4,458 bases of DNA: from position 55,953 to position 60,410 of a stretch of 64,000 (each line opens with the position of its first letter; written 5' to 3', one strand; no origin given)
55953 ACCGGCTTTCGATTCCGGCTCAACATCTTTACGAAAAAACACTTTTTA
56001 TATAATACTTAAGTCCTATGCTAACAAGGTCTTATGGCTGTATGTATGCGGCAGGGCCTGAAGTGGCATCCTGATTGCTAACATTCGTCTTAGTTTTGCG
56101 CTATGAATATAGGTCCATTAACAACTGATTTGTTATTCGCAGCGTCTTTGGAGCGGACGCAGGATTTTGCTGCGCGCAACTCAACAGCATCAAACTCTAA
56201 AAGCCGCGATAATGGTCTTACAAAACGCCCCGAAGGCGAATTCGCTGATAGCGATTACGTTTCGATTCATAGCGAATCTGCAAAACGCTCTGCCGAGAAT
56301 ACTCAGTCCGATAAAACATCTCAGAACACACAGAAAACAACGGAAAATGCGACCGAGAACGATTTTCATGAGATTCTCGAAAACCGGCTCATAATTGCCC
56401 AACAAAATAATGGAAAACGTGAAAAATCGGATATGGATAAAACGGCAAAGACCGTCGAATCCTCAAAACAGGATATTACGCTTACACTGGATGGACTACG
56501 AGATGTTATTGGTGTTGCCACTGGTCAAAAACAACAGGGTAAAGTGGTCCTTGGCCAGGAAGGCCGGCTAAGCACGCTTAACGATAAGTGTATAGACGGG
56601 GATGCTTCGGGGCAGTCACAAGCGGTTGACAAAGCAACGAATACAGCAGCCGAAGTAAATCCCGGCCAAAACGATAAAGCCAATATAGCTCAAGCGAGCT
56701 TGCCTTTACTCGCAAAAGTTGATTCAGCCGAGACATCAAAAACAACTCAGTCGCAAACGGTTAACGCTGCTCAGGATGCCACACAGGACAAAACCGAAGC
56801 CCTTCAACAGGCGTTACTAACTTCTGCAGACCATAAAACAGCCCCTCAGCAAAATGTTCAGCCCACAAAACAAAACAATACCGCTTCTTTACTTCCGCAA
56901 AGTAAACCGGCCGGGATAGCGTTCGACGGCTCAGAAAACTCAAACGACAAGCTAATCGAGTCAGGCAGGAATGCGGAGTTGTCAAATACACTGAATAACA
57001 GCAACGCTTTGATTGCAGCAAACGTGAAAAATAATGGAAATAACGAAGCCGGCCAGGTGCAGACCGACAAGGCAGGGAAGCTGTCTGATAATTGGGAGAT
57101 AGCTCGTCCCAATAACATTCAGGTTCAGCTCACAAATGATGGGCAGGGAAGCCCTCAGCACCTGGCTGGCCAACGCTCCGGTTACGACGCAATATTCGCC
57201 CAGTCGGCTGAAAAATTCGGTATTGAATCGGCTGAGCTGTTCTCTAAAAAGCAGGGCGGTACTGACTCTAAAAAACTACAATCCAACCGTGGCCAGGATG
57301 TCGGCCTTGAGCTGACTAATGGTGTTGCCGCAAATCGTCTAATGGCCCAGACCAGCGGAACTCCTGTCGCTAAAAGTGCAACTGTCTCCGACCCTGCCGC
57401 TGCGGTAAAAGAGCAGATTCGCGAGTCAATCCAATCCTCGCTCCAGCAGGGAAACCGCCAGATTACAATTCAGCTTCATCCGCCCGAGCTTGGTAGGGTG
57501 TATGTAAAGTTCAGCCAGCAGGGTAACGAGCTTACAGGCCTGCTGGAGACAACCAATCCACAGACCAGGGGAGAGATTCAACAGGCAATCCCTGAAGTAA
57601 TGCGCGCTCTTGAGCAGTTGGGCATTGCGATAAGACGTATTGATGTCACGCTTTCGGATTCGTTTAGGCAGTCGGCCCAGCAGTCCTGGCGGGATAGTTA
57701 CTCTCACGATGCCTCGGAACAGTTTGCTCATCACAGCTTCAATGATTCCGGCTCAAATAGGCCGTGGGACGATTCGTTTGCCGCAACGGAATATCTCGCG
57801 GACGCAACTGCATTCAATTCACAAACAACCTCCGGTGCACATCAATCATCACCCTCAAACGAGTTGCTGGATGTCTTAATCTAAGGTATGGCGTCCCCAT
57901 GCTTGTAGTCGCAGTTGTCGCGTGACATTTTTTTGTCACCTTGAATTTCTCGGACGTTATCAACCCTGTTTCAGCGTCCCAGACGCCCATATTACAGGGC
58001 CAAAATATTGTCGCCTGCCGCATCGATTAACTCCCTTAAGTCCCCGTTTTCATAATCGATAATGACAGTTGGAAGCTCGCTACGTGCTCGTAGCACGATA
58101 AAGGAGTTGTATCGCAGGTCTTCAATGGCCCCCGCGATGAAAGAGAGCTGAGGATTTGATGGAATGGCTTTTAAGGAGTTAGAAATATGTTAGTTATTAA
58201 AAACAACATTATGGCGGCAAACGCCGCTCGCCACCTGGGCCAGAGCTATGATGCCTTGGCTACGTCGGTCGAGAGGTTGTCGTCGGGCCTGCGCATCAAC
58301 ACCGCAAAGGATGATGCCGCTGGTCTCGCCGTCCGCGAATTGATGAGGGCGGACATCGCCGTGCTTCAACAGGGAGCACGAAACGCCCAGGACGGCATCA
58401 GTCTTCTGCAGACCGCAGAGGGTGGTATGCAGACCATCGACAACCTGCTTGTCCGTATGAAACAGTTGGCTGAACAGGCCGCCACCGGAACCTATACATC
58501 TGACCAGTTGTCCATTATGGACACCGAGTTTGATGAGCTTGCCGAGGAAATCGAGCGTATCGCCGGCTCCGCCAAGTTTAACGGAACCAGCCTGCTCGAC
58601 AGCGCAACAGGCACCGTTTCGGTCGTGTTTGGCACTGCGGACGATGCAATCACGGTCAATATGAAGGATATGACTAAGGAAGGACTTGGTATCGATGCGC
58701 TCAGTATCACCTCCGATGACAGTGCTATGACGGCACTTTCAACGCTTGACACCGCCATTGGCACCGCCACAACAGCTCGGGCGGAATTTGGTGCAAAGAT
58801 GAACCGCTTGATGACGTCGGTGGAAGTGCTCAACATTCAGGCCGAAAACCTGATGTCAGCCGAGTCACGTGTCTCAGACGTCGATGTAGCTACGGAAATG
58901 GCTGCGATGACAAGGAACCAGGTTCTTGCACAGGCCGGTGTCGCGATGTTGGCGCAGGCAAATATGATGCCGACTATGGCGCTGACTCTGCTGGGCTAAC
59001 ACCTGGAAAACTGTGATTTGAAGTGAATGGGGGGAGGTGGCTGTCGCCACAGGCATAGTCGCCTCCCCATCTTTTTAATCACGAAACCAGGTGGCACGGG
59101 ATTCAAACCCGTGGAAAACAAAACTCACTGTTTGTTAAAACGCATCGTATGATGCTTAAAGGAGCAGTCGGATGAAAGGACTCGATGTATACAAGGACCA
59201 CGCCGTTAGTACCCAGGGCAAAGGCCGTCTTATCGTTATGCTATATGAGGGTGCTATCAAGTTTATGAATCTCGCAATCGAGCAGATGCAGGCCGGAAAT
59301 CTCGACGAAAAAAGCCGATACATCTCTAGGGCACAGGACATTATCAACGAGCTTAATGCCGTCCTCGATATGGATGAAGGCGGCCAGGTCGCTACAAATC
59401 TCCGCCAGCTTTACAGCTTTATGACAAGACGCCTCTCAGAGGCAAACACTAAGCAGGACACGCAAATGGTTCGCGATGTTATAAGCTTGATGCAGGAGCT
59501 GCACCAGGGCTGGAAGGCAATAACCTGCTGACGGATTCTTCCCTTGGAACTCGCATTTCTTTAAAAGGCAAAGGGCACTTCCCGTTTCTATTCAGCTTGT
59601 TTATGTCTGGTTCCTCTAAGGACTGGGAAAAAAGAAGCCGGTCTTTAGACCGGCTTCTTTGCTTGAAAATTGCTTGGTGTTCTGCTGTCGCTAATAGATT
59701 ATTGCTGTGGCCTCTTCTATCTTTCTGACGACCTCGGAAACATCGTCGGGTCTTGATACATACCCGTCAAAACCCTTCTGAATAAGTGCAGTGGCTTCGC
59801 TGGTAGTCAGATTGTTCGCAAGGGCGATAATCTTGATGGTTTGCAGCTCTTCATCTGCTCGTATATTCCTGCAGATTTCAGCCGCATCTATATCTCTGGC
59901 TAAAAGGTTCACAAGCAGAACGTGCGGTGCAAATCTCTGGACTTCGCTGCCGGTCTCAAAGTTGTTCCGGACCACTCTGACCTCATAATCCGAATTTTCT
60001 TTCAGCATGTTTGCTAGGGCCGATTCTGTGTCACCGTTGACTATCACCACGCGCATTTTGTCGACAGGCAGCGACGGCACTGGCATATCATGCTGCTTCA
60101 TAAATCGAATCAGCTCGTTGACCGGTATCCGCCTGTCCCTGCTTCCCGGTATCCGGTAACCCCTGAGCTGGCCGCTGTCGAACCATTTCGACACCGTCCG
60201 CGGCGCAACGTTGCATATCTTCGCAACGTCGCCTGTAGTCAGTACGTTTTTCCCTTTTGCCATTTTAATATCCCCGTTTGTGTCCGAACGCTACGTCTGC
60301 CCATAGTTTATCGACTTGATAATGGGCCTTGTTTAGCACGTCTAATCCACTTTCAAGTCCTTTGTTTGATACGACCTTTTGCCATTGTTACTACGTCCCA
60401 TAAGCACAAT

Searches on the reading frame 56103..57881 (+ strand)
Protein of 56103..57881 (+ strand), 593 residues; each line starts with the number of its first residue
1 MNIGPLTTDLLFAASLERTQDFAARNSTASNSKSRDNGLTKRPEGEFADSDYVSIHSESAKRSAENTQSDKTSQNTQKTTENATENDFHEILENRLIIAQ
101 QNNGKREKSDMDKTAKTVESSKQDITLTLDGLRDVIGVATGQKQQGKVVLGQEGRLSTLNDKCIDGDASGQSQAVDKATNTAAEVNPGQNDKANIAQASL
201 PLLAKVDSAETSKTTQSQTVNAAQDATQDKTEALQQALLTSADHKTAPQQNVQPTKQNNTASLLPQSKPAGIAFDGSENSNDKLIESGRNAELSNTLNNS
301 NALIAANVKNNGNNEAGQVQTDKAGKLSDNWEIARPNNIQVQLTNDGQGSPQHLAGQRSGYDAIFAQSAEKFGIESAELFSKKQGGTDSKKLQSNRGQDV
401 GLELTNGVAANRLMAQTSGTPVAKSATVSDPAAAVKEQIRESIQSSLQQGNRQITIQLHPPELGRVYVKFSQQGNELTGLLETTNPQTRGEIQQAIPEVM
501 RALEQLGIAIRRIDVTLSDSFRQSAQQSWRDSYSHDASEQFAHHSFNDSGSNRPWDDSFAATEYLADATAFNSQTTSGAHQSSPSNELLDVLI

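Call 24: search_protein_families(library=pfam, proteins=[window:56103-57881:+], max_evalue=0.00001)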
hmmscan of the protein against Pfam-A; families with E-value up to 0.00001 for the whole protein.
window:56103-57881:+ (593 aa): 1 family
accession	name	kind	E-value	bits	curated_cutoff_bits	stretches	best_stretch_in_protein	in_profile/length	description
PF02120.21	Flg_hook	-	2.7e-14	53.2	29.8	1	441-521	2-82/85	Flagellar hook-length control protein FliK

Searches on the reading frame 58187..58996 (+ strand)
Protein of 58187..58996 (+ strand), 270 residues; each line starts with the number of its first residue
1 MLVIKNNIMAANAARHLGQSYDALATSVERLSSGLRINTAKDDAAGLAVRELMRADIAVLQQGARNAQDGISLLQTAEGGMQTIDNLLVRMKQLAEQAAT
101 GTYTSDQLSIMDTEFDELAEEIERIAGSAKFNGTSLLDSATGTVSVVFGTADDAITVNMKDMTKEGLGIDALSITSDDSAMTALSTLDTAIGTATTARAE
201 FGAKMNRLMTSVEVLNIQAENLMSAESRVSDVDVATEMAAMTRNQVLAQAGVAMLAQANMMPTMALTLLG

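Call 24: search_protein_families(library=pfam, proteins=[window:58187-58996:+], max_evalue=0.00001)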
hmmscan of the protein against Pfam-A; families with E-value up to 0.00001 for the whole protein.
window:58187-58996:+ (270 aa): 2 families
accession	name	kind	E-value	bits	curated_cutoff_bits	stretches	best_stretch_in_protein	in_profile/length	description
PF00669.25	Flagellin_N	-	8.3e-36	123.5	26.6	1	4-139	1-136/139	Bacterial flagellin N-terminal helical region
PF00700.27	Flagellin_C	-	2.6e-20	73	23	1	185-269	2-86/86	Bacterial flagellin C-terminal helical region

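Call 44: search_protein_families(library=ncbifam, proteins=[window:58187-58996:+], max_evalue=0.001)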
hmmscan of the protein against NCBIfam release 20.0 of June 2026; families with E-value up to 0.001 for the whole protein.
window:58187-58996:+ (270 aa): 29 families (the best 25 are shown)
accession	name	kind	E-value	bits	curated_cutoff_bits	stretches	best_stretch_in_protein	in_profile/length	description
NF009448.0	PRK12806.1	equivalog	5.1e-66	223.4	531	2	3-159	4-161/475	flagellin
NF009444.0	PRK12802.1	equivalog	2e-63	214.5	332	1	1-269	2-281/282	flagellin domain-containing protein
NF005294.0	PRK06819.1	subfamily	2.7e-58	198.3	387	2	2-184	3-185/376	FliC/FljB family flagellin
NF009449.0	PRK12807.1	subfamily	1.2e-57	195.7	347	1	4-269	3-286/287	flagellin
NF005953.0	PRK08026.1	subfamily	1.9e-55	189.4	619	2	16-179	17-180/548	FliC/FljB family flagellin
NF006467.0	PRK08869.1-2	subfamily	2.8e-55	188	443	2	3-158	4-160/400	flagellin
NF006466.0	PRK08869.1-1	subfamily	6.5e-53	180.6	426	2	4-163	5-165/377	flagellin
NF006469.0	PRK08869.1-4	equivalog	8.7e-53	180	627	2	3-167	4-169/377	flagellin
NF006468.0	PRK08869.1-3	subfamily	1.4e-51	175.7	436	2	2-163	3-165/378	polar flagellin E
NF009450.0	PRK12808.1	equivalog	1.9e-51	176.1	476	2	4-178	3-179/476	flagellin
NF009446.0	PRK12804.1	subfamily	2.2e-51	175.1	352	2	4-172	3-182/301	flagellin Hag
NF006470.0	PRK08869.1-5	equivalog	5.4e-51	174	423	2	1-158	1-159/388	flagellin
NF038071.1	lat_flg_LafA_2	exception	1.1e-50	172.6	365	1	4-269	5-283/284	lateral flagellin LafA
NF009445.0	PRK12803.1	equivalog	2.1e-37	129.1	450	2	3-141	2-140/335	flagellin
NF009447.0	PRK12805.1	equivalog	8.7e-35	120.6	404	1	4-268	3-284/287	FliC/FljB family flagellin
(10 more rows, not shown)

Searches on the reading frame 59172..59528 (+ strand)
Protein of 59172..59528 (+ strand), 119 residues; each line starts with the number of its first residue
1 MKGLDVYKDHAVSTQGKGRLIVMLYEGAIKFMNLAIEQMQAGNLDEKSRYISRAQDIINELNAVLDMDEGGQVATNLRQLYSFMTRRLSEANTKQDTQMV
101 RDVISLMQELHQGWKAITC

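Call 68: search_protein_families(library=pfam, proteins=[window:59172-59528:+], max_evalue=0.001)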
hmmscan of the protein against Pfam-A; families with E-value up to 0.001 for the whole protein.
window:59172-59528:+ (119 aa): 1 family
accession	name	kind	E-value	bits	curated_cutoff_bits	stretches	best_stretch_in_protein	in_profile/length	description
PF02561.19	FliS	-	4.3e-39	133.8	26.7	1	6-117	3-114/115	Flagellar protein FliS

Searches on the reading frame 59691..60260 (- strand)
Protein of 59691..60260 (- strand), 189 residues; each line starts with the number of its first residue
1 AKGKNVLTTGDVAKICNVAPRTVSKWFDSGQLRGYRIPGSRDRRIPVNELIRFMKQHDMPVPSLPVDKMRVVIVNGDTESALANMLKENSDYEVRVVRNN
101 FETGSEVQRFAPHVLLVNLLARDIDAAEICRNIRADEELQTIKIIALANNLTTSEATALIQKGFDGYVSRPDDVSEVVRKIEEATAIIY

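Call 68: search_protein_families(library=pfam, proteins=[window:59691-60260:-], max_evalue=0.001)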
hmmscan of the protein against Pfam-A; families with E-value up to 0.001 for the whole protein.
window:59691-60260:- (189 aa): 3 families
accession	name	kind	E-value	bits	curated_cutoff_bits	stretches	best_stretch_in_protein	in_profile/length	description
PF12728.13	HTH_17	-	2.9e-10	40.7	27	1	6-57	1-50/51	Helix-turn-helix domain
PF00072.30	Response_reg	-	5.7e-08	33.3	30.2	1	80-181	12-110/111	Response regulator receiver domain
PF23198.2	PDE8A_N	-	0.00018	21.9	29.6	1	87-165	30-112/147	PDE8A-like, N-terminal domain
